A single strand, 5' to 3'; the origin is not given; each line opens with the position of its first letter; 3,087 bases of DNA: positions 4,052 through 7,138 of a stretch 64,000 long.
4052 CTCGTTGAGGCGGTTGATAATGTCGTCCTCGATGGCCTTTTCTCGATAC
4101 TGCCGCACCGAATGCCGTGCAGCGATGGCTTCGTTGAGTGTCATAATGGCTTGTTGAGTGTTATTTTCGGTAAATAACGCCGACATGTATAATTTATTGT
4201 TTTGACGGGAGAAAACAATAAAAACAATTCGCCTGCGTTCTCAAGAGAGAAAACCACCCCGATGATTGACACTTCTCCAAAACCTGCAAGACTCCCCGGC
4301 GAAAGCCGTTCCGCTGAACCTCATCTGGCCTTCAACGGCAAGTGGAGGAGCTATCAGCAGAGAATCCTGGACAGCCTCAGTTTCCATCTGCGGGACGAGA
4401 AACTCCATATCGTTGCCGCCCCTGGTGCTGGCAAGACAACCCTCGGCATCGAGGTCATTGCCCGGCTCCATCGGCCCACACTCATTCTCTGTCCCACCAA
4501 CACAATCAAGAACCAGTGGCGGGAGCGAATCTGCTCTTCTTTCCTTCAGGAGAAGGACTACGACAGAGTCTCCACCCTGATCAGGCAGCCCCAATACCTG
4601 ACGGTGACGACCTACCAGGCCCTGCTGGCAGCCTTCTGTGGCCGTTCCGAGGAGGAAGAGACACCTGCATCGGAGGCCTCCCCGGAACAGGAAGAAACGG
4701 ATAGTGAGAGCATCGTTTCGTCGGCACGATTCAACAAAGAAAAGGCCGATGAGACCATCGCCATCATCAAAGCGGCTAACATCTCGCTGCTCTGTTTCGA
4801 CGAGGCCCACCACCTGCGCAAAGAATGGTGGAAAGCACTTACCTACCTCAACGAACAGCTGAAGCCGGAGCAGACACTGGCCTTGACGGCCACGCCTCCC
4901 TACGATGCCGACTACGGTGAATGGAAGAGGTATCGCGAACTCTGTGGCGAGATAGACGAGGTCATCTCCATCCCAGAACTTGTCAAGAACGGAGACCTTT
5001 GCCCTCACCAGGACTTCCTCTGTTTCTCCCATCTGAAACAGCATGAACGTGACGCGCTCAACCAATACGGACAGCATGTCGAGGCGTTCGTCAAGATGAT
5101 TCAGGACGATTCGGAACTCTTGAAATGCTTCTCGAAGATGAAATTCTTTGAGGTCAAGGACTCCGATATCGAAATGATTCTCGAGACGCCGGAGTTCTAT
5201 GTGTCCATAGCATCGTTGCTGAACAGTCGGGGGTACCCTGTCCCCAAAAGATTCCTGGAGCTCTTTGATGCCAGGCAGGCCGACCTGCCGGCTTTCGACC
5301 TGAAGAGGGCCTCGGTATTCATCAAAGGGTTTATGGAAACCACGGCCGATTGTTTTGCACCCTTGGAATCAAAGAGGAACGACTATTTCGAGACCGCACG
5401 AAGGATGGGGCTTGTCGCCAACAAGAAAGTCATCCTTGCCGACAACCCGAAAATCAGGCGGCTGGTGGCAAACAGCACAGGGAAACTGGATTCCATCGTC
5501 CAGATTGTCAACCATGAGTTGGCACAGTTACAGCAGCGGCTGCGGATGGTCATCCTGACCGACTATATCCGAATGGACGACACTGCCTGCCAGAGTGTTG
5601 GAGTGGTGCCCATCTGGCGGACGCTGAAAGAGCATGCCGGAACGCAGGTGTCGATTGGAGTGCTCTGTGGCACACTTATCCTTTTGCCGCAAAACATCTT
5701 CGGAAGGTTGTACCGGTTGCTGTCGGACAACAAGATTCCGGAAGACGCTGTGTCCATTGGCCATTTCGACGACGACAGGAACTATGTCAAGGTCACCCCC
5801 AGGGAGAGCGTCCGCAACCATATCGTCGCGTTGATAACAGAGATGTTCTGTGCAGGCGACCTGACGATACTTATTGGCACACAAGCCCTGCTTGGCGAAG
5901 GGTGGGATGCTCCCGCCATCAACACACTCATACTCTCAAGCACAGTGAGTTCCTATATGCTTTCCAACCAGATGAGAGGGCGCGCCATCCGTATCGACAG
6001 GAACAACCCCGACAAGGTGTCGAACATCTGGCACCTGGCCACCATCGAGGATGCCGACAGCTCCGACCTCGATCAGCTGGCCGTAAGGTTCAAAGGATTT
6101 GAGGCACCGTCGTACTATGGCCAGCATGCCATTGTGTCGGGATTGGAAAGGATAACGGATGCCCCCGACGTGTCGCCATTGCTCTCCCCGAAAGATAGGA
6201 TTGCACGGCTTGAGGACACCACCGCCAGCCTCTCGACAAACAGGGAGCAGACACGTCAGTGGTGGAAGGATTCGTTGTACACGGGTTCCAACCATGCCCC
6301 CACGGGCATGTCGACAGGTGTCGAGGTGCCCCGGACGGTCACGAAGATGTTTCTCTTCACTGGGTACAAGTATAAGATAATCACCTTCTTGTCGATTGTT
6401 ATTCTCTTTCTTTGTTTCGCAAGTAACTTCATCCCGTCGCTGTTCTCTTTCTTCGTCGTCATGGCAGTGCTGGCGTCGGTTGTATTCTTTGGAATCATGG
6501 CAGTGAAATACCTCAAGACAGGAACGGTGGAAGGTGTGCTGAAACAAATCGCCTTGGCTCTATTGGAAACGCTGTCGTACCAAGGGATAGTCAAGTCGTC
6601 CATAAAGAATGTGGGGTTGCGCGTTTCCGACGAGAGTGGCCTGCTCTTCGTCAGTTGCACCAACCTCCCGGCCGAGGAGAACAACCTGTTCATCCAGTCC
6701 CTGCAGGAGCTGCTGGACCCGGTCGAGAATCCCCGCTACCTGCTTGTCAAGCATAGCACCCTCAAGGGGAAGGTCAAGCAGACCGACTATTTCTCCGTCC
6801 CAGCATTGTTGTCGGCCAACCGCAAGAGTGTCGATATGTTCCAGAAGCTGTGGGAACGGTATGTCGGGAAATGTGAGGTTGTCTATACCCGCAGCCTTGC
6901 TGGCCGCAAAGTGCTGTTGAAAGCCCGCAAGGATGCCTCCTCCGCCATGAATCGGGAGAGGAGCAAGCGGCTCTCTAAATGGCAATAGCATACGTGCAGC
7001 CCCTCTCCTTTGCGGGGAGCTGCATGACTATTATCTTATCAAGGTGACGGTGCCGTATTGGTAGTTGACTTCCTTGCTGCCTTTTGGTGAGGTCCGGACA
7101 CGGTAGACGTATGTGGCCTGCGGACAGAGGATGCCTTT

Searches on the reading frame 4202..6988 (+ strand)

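Call 10: search_protein_families(library=pfam, proteins=[window:4202-6988:+], max_evalue=0.001)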
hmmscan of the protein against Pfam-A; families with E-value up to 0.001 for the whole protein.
window:4202-6988:+ (928 aa): 4 families
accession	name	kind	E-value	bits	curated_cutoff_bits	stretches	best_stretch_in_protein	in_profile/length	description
PF04851.21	ResIII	-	9.7e-20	71.6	22.5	1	47-233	3-163/164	Type III restriction enzyme, res subunit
PF00270.35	DEAD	-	1.8e-07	31.5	26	1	50-234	2-162/167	DEAD/DEAH box helicase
PF00176.29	SNF2-rel_dom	-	1.1e-06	28.4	24.9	1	76-232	28-163/290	SNF2-related domain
PF13401.12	AAA_22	-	0.0001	23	27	0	70-218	10-109/130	AAA domain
